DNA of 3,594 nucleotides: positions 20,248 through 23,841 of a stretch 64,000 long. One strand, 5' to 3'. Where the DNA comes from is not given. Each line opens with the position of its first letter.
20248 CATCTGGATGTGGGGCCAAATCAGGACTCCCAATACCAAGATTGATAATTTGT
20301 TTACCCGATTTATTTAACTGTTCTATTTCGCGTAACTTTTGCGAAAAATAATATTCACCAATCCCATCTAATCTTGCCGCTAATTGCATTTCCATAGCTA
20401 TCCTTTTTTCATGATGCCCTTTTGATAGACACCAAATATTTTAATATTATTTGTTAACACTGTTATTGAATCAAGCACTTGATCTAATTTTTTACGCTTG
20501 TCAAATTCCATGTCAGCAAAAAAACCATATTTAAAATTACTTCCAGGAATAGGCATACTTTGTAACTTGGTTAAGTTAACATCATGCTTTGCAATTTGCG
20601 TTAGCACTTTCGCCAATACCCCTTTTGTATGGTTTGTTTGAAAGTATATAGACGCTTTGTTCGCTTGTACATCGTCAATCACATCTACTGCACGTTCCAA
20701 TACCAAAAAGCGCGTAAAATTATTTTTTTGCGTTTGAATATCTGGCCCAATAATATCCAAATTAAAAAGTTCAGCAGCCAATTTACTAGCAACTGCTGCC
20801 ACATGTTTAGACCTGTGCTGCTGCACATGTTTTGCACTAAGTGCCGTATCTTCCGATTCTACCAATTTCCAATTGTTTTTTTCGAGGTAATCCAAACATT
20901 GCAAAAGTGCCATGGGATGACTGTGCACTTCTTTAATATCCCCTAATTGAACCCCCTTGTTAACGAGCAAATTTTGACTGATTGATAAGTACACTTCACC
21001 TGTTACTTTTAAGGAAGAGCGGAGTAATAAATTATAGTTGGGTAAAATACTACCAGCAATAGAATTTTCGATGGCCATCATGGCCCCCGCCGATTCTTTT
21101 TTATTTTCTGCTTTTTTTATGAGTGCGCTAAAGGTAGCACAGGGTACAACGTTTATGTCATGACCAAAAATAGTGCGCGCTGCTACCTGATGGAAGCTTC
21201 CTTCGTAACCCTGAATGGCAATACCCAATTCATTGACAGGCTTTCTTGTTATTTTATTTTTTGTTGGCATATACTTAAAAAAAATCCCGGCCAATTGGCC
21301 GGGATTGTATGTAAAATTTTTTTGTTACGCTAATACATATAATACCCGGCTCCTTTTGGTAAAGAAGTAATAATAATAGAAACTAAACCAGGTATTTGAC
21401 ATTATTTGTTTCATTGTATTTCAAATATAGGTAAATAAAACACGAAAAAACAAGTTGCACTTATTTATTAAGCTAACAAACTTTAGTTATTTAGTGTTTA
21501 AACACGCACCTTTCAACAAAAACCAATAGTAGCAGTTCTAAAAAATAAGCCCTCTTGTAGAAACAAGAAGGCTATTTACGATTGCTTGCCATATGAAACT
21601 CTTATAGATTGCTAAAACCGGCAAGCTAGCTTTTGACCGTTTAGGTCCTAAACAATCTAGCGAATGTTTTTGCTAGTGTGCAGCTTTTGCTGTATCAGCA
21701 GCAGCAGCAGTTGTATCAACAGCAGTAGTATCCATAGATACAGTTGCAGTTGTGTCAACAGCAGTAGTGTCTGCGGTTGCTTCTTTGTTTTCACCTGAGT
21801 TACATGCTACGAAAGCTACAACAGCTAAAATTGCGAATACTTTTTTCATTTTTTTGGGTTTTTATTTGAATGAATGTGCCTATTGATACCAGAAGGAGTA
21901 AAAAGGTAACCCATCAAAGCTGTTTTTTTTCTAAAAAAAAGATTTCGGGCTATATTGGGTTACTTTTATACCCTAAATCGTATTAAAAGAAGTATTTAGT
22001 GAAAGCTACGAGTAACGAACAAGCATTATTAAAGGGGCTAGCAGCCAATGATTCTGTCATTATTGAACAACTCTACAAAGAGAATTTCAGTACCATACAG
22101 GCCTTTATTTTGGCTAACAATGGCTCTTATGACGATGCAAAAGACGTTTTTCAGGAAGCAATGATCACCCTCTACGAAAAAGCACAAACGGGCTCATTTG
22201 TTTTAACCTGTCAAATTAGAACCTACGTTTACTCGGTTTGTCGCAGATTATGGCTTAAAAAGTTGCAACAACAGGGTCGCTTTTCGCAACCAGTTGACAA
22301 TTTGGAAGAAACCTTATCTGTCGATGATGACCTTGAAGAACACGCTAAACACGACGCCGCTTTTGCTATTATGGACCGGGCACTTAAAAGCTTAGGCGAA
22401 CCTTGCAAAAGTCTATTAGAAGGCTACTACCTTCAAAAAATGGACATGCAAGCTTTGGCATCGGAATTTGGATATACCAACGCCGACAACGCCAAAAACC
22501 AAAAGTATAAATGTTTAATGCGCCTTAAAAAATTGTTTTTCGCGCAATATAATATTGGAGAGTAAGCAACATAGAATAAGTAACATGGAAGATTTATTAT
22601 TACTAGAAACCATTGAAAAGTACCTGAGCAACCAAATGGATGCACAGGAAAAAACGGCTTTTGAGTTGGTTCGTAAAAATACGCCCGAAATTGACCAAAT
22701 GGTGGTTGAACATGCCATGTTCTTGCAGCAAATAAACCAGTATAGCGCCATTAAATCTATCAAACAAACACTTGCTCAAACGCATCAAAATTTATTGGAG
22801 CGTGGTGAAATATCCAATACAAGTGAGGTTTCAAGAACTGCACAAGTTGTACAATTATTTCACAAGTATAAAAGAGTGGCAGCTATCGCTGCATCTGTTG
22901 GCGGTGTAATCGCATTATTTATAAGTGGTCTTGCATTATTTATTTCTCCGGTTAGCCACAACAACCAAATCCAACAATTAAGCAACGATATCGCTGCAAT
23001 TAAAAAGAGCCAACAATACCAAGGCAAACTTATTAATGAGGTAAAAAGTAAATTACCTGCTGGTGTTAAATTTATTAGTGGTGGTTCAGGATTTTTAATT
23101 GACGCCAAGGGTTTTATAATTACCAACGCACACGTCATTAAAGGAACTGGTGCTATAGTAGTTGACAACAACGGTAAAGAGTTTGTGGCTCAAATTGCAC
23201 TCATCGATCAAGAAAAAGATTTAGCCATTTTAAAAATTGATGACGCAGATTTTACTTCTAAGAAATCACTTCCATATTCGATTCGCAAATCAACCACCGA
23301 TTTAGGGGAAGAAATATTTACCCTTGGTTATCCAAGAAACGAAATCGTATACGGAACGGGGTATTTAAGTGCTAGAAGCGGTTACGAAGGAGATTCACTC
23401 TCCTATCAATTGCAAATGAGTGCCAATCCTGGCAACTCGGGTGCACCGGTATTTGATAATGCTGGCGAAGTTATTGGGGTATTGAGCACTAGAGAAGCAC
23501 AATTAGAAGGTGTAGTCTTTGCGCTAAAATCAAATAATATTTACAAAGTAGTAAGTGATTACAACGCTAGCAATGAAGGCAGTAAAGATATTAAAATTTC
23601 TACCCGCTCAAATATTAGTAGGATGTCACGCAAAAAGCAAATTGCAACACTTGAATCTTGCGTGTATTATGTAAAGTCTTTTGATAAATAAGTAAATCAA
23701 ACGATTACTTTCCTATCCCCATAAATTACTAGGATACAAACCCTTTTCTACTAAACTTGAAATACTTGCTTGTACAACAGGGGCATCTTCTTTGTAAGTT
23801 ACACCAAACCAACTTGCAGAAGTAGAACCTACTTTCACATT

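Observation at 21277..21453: Unannotated leader-peptide attenuator with a Trp/Phe/Tyr codon run upstream of pheA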

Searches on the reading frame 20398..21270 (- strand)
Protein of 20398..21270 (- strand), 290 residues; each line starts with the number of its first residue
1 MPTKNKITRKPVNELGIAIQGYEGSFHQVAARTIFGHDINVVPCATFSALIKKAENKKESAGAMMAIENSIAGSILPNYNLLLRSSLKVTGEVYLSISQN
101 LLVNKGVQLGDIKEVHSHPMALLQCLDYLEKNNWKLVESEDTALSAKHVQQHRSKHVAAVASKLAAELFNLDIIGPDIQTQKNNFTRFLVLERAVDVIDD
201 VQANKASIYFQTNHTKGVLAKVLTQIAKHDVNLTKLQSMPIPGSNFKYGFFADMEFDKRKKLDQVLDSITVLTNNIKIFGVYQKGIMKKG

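Call 7: search_protein_families(library=ncbifam, proteins=[window:20398-21270:-])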
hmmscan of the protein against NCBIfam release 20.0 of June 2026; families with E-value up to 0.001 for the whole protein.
window:20398-21270:- (290 aa): 5 families
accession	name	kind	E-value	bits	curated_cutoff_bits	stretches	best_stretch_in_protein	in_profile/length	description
NF008866.0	PRK11899.1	equivalog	1.3e-59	201.7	359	1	16-285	7-276/283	prephenate dehydratase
NF008865.0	PRK11898.1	equivalog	1.4e-57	195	219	1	17-284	4-278/284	prephenate dehydratase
NF007910.0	PRK10622.1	equivalog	5.4e-43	147.3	577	1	14-283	103-376/386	bifunctional chorismate mutase/prephenate dehydratase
TIGR01268.1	Phe4hydrox_tetr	equivalog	4e-07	29.2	704.8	1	198-270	7-81/436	phenylalanine 4-monooxygenase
NF003361.0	PRK04435.1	equivalog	4.5e-05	23.3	131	1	199-244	64-110/148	ACT domain-containing protein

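Call 9: find_homologous_proteins(query=window:20398-21270:-, max_evalue=1e-20)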
Query window:20398-21270:- (290 aa): 8000 proteins with E <= 1e-20 among 8000 candidates; the best 120 are listed.
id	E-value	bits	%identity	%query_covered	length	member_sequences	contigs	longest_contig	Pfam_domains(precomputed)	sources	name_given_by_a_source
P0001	6.9e-180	614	97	100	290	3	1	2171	PF00800.24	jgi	jgi:prephenate dehydratase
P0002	1.6e-174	597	94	100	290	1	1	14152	PF00800.24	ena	-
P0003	2.5e-174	596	93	100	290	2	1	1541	PF00800.24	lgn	-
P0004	3.2e-174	596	94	100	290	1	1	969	PF00800.24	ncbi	-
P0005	2.2e-173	593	93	100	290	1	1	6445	PF00800.24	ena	-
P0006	3.8e-173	592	93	100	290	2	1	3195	PF00800.24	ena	-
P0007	9.5e-173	591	93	100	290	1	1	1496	PF00800.24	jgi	-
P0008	1.8e-172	590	93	100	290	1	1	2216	PF00800.24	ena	-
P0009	3.0e-172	589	93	100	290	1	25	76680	PF00800.24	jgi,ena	jgi:prephenate dehydratase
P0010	4.1e-172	589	93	100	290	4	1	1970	PF00800.24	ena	-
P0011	5.0e-172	588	93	100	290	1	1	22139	PF00800.24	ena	-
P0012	5.1e-172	588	93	100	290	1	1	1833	PF00800.24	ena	-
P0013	1.1e-171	587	93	100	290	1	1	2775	PF00800.24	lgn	-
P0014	1.1e-171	587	93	100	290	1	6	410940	PF00800.24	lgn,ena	-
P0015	1.1e-171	587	93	100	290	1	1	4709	PF00800.24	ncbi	-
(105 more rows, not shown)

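Call 12: find_related_loci(query=A1, collection=genome_contigs, flank=3000)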
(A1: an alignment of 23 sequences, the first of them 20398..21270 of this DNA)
Query A1 (290 aa) in genome_contigs; peptide patterns used: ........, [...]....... (x = any residue, [..] = any of these).
600 stretches matched a pattern (row limit reached: there are more); 593 encode a relative of the query (tblastn E <= 1e-3); the best 80 are kept; 80 distinct loci.
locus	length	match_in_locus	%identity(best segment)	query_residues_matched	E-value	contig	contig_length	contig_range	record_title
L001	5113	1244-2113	94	1-290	0e+0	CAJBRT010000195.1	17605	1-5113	MAG: uncultured Bacteroidetes bacterium isolate Loc090907-4m_bin-576 genome assembly, contig: bin-576:195/220, whole gen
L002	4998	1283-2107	75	16-290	4e-142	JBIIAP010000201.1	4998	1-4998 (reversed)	MAG: Sediminibacterium sp. isolate ME2000-05-25pf_3300042154_group1_bin92 Rohwer_bin525_scaffold_9894_c1, whole genome s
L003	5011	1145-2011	70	4-290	2e-138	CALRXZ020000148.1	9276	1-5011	MAG: Chitinophaga pinensis isolate JJ-KO21-114-3-m1-bin284 genome assembly, contig: JJ-KO21-114-C355, whole genome shotg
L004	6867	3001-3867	70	4-290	3e-138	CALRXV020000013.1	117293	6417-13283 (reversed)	MAG: Chitinophaga pinensis isolate JJ-KV1159-161-2-mx-bin596 genome assembly, contig: JJ-KV1159-161-C52, whole genome sh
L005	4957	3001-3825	72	16-290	4e-136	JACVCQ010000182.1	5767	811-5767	MAG: Chitinophagaceae bacterium isolate Desfum bin_7_GBBB08 NODE_1706_length_5767_cov_2.396277, whole genome shotgun seq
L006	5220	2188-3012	70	16-290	4e-136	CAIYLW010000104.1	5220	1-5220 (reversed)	MAG: uncultured Bacteroidetes bacterium isolate Kiruna2_bin-1094 genome assembly, contig: bin-1094:104/111, whole genome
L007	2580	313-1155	70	1-281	6e-142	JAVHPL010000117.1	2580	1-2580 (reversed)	MAG: Sediminibacterium sp. isolate WB02no9_34_11 NODE_43666_length_2580_cov_5.077228, whole genome shotgun sequence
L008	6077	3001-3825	74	16-290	8e-133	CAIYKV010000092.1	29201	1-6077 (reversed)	MAG: uncultured Bacteroidetes bacterium isolate AM-2014_bin-0134 genome assembly, contig: bin-0134:092/275, whole genome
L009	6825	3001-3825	69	16-290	2e-132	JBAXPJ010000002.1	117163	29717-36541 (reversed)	MAG: Sediminibacterium sp. isolate ELA528 MAG528_2, whole genome shotgun sequence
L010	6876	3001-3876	67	1-290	2e-131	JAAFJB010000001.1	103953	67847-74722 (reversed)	MAG: Chitinophagales bacterium isolate bin46.metabat.b28b32b33.013 WN_Chitinophagales_3_scaffold_1, whole genome shotgun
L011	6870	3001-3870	65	1-290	4e-130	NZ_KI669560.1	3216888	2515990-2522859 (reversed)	Sediminibacterium sp. C3 isolate Sediminibacterium sp. C3 scf7180000002434, whole genome shotgun sequence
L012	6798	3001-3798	71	17-282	2e-129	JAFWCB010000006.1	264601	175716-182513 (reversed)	MAG: Sediminibacterium sp. isolate RGIG5603 Sheep_Duodenum-2__c494, whole genome shotgun sequence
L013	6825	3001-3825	68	16-290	3e-128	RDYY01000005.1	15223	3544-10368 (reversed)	MAG: Sphingobacteriia bacterium isolate PH2015_06S_48_28 PH2015_06S_scaffold_1396, whole genome shotgun sequence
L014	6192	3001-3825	71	16-290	7e-128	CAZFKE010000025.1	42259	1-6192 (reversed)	MAG TPA_asm: uncultured Sediminibacterium sp. isolate SRP285395_co2_410 genome assembly, contig: NODE_1354_length_42259_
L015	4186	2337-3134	71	17-282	2e-128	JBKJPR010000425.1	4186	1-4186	MAG: Sediminibacterium sp. isolate ant_bin.467 k117_4104089, whole genome shotgun sequence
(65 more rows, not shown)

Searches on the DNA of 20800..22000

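Call 3: search_rna_families(source=window, start=20800, end=22000, threshold=evalue, max_evalue=10, show_alignments=3)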
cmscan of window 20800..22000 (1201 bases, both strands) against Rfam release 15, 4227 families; matches with E-value up to 10: 42.
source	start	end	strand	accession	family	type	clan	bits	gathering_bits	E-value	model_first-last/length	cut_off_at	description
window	21277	21403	-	RF01859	Phe_leader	Cis-reg; leader;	-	33.8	55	0.0016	1-125/125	no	Phenylalanine leader peptide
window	21270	21346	-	RF00121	MicC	Gene; sRNA;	-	31.1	90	0.024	1-123/123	no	MicC RNA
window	21230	21320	+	RF00121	MicC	Gene; sRNA;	-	29.2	90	0.06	1-123/123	no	MicC RNA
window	21276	21369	-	RF00515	PyrR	Cis-reg;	-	28.6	54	0.14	1-115/115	no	PyrR binding site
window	21276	21386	-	RF02630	Hrs12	Gene; sRNA;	-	28.1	70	0.041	1-87/87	no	Hfq-regulated sRNA 12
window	21279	21432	-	RF02452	ncr1575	Gene; sRNA;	-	27.2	60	0.15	1-212/212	no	Bacillus sRNA ncr1575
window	21282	21343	-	RF01393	isrJ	Gene; sRNA;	-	26.4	37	0.02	1-75/75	no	isrJ Hfq binding RNA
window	21273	21406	-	RF02053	STnc430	Gene; sRNA;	-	26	47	0.14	1-162/162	no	Enterobacterial sRNA STnc430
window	21276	21361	-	RF02846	Ref84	Gene; antisense;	-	24.4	52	1.8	1-87/87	no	Enterococcus sRNA 84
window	21153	21307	-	RF02527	SSRC38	Gene; sRNA;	-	24.3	80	0.088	1-166/166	no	Streptococcus sRNA SSRC38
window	21269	21377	-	RF00557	L10_leader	Cis-reg; leader;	-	22.9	44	0.3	1-138/138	no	Ribosomal protein L10 leader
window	21324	21465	+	RF04088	MIR812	Gene; miRNA;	-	21.7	80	9.7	1-205/205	no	MIR812 microRNA precursor family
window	21540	21576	-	RF04344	Plastid-psbA-3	Cis-reg;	CL00153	21.5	48.4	0.47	1-57/57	no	Plastid-psbA-3 3UTR RNA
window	21818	21927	-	RF01656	ceN72-3_ceN74-2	Gene; sRNA;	-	20.2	38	0.31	1-130/130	no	Nematode sRNA ceN72-3_ceN74-2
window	21265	21338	-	RF02621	BSnc120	Gene; sRNA;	-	19.8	114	0.19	1-88/88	no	Brucella sRNA 120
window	21820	21932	+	RF01859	Phe_leader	Cis-reg; leader;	-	19.4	55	2.5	1-125/125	no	Phenylalanine leader peptide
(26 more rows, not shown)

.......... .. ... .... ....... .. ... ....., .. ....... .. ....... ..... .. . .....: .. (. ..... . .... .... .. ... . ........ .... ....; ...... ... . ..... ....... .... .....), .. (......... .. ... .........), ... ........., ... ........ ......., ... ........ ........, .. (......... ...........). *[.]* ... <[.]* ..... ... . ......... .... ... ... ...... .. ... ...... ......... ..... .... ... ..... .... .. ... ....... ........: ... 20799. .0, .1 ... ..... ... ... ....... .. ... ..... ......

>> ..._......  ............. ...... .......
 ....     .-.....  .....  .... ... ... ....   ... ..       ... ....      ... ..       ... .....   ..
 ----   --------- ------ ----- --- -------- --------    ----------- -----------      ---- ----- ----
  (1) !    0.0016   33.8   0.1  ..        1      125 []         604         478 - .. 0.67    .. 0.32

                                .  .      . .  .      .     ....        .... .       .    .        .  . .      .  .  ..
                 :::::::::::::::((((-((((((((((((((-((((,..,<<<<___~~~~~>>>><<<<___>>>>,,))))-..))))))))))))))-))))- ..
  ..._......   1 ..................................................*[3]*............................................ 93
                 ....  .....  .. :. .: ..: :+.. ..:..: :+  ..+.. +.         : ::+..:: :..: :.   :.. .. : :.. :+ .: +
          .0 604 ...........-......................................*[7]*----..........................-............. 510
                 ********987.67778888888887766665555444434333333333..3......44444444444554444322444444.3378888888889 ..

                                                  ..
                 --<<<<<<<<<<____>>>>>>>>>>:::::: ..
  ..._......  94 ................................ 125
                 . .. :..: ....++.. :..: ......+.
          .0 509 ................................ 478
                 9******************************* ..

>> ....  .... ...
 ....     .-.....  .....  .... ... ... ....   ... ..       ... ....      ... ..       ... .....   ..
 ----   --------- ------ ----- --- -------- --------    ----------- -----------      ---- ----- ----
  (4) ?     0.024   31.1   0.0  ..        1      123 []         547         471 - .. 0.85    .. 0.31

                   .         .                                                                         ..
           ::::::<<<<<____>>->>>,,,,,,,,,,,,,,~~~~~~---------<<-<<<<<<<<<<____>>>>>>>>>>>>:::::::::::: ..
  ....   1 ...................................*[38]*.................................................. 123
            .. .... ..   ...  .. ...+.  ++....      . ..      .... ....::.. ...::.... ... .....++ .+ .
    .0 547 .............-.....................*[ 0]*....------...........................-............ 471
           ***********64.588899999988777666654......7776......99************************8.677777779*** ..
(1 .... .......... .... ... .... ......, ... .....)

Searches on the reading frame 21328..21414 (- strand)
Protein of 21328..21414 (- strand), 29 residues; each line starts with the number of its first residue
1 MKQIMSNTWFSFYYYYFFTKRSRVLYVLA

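Call 64: list_cluster_members(proteins=[window:21328-21414:-, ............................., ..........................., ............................, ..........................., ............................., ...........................])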
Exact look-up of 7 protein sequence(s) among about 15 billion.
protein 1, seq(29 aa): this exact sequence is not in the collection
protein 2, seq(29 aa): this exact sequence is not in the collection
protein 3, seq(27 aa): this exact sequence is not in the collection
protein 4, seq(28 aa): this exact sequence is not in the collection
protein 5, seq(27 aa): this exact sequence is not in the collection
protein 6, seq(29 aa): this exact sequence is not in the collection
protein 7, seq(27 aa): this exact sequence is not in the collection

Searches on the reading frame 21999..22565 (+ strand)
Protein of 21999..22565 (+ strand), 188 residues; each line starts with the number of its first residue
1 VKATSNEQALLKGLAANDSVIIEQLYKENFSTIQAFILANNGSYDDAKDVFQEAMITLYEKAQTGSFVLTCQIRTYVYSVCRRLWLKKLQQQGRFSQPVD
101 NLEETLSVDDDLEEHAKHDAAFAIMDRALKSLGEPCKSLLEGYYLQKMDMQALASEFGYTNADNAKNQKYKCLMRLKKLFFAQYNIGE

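Call 7: search_protein_families(library=ncbifam, proteins=[window:21999-22565:+])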
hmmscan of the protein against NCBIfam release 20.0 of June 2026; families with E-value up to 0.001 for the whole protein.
window:21999-22565:+ (188 aa): 23 families
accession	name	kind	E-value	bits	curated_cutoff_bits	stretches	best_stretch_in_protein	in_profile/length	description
TIGR02937.1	sigma70-ECF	superfamily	3.9e-17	62.4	42.9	1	22-178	3-163/165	sigma-70 family RNA polymerase sigma factor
TIGR02989.1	Sig-70_gvs1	subfamily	2.7e-13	50.2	124.55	1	28-177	9-151/158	RNA polymerase sigma-70 factor, Rhodopirellula/Verrucomicrobium family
TIGR02985.1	Sig70_bacteroi1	subfamily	1.7e-11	44.6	126.4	1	23-178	4-160/162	RNA polymerase sigma-70 factor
NF007227.0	PRK09645.1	subfamily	3.7e-07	30.2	202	1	15-172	8-162/177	sigma-70 family RNA polymerase sigma factor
NF007216.0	PRK09638.1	equivalog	1.1e-06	28.5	194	1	5-132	3-127/180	RNA polymerase sigma factor SigY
NF007225.0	PRK09643.1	equivalog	1.6e-06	28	190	1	6-132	13-135/204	RNA polymerase sigma factor SigM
NF006089.0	PRK08241.1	subfamily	1.6e-06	27.4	240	1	23-118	25-118/343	RNA polymerase subunit sigma-70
NF009166.1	PRK12513.1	equivalog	1.8e-06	27.8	206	1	3-129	5-136/193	RNA polymerase sigma factor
NF009194.0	PRK12542.1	equivalog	2.1e-06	28.1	211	1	23-167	12-158/185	RNA polymerase sigma factor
NF009172.0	PRK12519.1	subfamily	2.2e-06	27.3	222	1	5-180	14-189/194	RNA polymerase sigma factor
NF007215.0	PRK09637.1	equivalog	2.9e-06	27.4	212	1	22-181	3-155/181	RNA polymerase sigma factor SigZ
NF009179.0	PRK12527.1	equivalog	3.6e-06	27.1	162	1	31-148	6-122/159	RNA polymerase sigma factor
TIGR02959.1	SigZ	equivalog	3.7e-06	26.9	168.65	1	31-180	6-148/170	RNA polymerase sigma factor SigZ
NF004113.0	PRK05602.1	equivalog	5.8e-06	26.1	208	1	4-151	29-173/211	RNA polymerase sigma factor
NF009168.0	PRK12515.1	subfamily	1.5e-05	24.6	236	1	4-150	6-150/189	RNA polymerase sigma factor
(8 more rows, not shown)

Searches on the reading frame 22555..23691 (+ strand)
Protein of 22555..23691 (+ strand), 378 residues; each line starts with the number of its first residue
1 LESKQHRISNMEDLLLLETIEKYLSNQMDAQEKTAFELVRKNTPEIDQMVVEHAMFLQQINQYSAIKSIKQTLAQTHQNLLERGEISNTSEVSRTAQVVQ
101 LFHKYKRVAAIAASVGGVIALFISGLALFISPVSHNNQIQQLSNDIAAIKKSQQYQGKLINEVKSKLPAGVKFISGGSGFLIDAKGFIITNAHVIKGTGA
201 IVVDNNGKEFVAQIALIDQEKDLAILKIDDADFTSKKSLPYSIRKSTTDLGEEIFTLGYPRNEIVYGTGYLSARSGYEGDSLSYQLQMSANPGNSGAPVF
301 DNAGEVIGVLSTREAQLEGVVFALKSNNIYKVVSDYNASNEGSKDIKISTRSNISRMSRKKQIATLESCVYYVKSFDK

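Call 7: search_protein_families(library=ncbifam, proteins=[window:22555-23691:+])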
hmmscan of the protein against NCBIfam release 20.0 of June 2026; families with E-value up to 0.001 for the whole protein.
window:22555-23691:+ (378 aa): 11 families
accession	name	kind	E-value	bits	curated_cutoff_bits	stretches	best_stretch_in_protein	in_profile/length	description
TIGR02037.1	degP_htrA_DO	subfamily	1.1e-22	80.6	416.2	1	158-336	42-227/434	Do family serine endopeptidase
NF033740.0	MarP_fam_protase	equivalog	4.3e-22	78.7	250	1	138-340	176-381/390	MarP family serine protease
NF041521.1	HhoA_HhoB_HtrA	equivalog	1.8e-19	70.2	450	1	176-334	58-221/335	HhoA/HhoB/HtrA family serine endopeptidase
NF047968.1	SerProtHtrA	equivalog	2.4e-16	60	470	2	172-234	84-149/357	serine protease HtrA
TIGR02038.1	protease_degS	equivalog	5.4e-16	58.7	422.95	1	175-323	78-233/351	outer membrane-stress sensor serine endopeptidase DegS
NF008147.1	PRK10898.1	equivalog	2e-14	53.5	408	1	104-324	4-235/352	outer membrane-stress sensor serine endopeptidase DegS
NF040960.1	MamE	equivalog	8.1e-12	44.5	800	1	175-335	122-292/659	magnetosome formation protease MamE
NF007526.1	PRK10139.1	equivalog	1.1e-11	44.2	756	1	170-327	86-250/456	serine endoprotease DegQ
NF050055.1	SerProtHtrAMycob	equivalog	3.6e-11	42.6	800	1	175-363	227-434/502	serine protease HtrA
NF053637.1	SerProtHtrAspr2045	equivalog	1.1e-08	34.4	650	1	146-338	74-284/394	serine protease HtrA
NF040961.1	MamO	equivalog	6e-07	28.2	800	1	139-273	63-198/648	magnetosome protein MamO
